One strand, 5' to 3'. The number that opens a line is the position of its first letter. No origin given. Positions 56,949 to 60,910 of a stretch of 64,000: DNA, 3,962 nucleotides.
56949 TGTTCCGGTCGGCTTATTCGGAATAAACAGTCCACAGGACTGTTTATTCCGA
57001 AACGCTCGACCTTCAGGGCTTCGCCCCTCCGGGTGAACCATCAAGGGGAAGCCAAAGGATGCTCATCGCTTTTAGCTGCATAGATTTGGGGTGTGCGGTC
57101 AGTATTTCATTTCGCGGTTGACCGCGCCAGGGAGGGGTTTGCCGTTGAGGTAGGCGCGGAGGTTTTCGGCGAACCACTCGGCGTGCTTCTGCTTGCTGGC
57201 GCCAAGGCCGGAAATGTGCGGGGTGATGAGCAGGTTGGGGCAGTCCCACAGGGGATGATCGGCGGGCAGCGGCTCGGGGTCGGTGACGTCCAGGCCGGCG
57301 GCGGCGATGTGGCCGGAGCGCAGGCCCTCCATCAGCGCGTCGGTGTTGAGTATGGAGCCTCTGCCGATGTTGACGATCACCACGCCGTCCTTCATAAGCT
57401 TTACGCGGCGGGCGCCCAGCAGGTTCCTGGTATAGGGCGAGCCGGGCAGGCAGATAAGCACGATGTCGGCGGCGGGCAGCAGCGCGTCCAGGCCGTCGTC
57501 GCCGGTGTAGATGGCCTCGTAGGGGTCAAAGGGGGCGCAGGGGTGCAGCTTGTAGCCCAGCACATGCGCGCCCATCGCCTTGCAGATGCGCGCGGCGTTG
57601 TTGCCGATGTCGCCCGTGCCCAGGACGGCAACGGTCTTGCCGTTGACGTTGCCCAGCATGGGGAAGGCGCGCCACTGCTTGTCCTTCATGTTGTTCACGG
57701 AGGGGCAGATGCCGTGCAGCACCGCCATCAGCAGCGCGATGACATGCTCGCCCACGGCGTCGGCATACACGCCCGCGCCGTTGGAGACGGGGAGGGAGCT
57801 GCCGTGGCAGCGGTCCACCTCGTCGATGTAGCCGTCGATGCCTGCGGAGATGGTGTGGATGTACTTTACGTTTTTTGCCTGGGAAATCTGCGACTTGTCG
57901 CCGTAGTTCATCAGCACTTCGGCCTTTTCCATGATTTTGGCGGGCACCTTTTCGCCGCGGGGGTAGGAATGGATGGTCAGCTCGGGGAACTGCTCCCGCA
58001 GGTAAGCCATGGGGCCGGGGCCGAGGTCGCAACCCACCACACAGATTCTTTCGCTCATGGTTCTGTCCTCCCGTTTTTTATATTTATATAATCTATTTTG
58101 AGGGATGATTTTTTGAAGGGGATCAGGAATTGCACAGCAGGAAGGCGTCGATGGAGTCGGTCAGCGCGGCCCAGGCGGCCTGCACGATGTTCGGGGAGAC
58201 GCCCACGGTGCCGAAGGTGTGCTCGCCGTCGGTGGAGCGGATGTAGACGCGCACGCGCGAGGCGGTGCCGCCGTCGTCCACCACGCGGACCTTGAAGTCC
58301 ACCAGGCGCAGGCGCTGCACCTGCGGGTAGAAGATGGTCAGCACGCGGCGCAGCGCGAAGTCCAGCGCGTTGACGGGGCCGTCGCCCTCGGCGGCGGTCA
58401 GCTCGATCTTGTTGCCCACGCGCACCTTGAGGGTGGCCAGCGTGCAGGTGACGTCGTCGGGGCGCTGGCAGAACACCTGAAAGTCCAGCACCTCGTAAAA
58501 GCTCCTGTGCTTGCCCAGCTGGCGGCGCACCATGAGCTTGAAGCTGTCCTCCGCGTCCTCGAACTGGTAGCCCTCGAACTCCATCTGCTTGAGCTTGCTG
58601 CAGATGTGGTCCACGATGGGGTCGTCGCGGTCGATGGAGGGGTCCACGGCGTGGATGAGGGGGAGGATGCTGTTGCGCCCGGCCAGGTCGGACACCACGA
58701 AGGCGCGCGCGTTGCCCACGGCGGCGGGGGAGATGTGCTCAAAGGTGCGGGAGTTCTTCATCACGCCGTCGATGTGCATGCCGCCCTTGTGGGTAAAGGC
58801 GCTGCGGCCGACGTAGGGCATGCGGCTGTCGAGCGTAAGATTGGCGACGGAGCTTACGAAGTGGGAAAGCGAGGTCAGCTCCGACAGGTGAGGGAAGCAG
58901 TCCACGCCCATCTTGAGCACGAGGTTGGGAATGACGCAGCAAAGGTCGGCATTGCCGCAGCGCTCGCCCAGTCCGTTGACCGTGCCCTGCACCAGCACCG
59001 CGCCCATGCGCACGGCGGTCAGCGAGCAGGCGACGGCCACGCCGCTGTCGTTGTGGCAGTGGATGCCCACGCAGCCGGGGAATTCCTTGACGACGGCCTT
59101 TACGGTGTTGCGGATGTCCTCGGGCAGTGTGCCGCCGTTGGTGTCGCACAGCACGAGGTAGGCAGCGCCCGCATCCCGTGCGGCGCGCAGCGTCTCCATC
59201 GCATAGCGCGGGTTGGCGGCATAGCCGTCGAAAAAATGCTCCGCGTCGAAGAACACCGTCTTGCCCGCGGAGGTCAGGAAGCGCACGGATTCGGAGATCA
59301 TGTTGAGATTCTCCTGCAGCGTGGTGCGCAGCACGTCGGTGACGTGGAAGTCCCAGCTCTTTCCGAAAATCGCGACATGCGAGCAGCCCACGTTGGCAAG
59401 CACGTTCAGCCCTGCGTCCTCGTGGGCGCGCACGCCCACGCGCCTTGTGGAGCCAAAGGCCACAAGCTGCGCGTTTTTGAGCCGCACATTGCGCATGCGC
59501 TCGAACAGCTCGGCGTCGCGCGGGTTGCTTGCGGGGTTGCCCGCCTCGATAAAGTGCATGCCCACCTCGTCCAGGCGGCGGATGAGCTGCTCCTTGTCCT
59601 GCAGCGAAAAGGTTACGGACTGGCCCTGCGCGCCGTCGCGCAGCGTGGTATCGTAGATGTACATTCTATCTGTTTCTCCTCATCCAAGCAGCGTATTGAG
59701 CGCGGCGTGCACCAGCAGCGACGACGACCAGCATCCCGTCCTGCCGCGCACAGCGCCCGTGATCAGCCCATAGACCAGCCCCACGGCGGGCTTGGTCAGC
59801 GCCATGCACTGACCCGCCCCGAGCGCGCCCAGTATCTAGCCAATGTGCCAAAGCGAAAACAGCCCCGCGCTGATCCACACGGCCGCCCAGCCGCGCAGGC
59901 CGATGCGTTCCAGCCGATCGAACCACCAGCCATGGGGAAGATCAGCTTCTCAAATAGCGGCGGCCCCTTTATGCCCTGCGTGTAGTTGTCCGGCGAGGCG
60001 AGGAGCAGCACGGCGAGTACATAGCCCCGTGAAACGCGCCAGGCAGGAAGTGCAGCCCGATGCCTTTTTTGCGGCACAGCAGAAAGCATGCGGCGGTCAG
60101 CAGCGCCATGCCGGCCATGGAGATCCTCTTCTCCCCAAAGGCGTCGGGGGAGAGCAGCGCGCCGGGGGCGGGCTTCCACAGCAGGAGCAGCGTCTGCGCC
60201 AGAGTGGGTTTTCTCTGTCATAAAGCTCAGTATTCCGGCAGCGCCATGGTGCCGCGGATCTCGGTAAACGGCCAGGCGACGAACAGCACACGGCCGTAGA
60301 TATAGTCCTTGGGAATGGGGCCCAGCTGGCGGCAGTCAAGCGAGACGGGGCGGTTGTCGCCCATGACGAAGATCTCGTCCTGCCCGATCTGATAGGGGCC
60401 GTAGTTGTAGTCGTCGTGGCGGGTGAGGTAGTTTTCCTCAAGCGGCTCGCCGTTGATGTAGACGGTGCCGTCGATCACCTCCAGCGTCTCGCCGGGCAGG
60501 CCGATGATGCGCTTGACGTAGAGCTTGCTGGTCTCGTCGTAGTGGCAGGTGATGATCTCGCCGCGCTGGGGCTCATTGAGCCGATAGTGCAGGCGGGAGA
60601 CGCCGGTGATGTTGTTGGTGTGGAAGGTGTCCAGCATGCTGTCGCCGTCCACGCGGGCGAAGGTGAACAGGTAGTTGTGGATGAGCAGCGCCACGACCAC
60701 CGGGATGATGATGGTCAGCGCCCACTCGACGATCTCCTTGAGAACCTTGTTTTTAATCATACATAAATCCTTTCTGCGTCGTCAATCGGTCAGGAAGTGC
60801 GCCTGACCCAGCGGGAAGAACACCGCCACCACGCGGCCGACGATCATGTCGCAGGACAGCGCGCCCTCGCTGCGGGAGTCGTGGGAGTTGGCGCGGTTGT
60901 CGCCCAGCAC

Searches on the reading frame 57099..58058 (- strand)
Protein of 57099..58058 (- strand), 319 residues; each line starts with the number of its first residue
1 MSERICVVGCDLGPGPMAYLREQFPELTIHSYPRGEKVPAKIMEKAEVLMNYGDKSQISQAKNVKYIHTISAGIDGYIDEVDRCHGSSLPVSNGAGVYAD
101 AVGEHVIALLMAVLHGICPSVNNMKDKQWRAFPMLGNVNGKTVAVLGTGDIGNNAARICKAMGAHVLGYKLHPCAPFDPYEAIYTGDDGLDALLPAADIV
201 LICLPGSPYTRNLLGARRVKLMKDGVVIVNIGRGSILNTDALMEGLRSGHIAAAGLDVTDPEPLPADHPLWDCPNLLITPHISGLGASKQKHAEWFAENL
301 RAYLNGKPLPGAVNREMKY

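Call 13: search_protein_families(library=pfam, proteins=[window:57099-58058:-], max_evalue=0.001)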
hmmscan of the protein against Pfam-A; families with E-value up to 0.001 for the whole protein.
window:57099-58058:- (319 aa): 4 families
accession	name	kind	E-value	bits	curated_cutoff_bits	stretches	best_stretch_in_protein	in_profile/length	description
PF02826.25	2-Hacid_dh_C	-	2.4e-51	174.1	25.1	1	107-283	1-178/178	D-isomer specific 2-hydroxyacid dehydrogenase, NAD binding domain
PF00389.36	2-Hacid_dh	-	6.4e-08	32.8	24.6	1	14-314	9-134/134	D-isomer specific 2-hydroxyacid dehydrogenase, catalytic domain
PF01262.27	AlaDh_PNT_C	-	5.1e-06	26.5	23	1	134-231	19-128/214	Alanine dehydrogenase/PNT, C-terminal domain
PF00670.27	AdoHcyase_NAD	-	3e-05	24.6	27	1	138-233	21-111/162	S-adenosyl-L-homocysteine hydrolase, NAD binding domain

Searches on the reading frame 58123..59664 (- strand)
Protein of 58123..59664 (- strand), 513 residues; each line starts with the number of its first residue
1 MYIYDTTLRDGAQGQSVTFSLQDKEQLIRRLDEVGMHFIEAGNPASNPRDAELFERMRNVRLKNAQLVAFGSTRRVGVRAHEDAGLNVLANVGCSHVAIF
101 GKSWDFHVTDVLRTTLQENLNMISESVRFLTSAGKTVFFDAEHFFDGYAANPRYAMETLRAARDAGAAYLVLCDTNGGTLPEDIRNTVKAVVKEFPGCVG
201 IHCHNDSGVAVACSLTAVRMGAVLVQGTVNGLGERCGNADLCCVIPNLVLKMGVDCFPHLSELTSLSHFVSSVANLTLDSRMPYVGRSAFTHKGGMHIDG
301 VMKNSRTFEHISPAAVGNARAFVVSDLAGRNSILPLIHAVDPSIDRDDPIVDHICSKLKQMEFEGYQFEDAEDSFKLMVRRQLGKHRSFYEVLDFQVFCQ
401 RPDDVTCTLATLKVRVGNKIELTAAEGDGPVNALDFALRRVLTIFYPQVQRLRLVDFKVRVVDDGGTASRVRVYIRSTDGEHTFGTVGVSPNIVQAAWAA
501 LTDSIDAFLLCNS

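Call 13: search_protein_families(library=pfam, proteins=[window:58123-59664:-], max_evalue=0.001)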
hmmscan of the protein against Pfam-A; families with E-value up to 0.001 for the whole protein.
window:58123-59664:- (513 aa): 3 families
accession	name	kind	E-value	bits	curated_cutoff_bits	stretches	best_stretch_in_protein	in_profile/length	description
PF00682.25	HMGL-like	-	1.2e-47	163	29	1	2-270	3-260/260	HMGL-like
PF08502.15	LeuA_dimer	-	1.3e-21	77.3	24.9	1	372-508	4-130/131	LeuA allosteric (dimerisation) domain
PF22617.1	HCS_D2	-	9.6e-14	52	27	1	285-361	2-77/82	Homocitrate synthase post-HMGL domain-like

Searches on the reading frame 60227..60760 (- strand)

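Call 69: search_protein_families(library=pfam, proteins=[window:60227-60760:-], max_evalue=0.00001)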
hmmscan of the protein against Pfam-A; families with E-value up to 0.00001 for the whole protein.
window:60227-60760:- (177 aa): 1 family
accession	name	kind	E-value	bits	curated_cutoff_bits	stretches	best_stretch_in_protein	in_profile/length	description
PF10502.14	Peptidase_S26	-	3.1e-41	141.6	22.9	1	11-163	2-168/168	Signal peptidase, peptidase S26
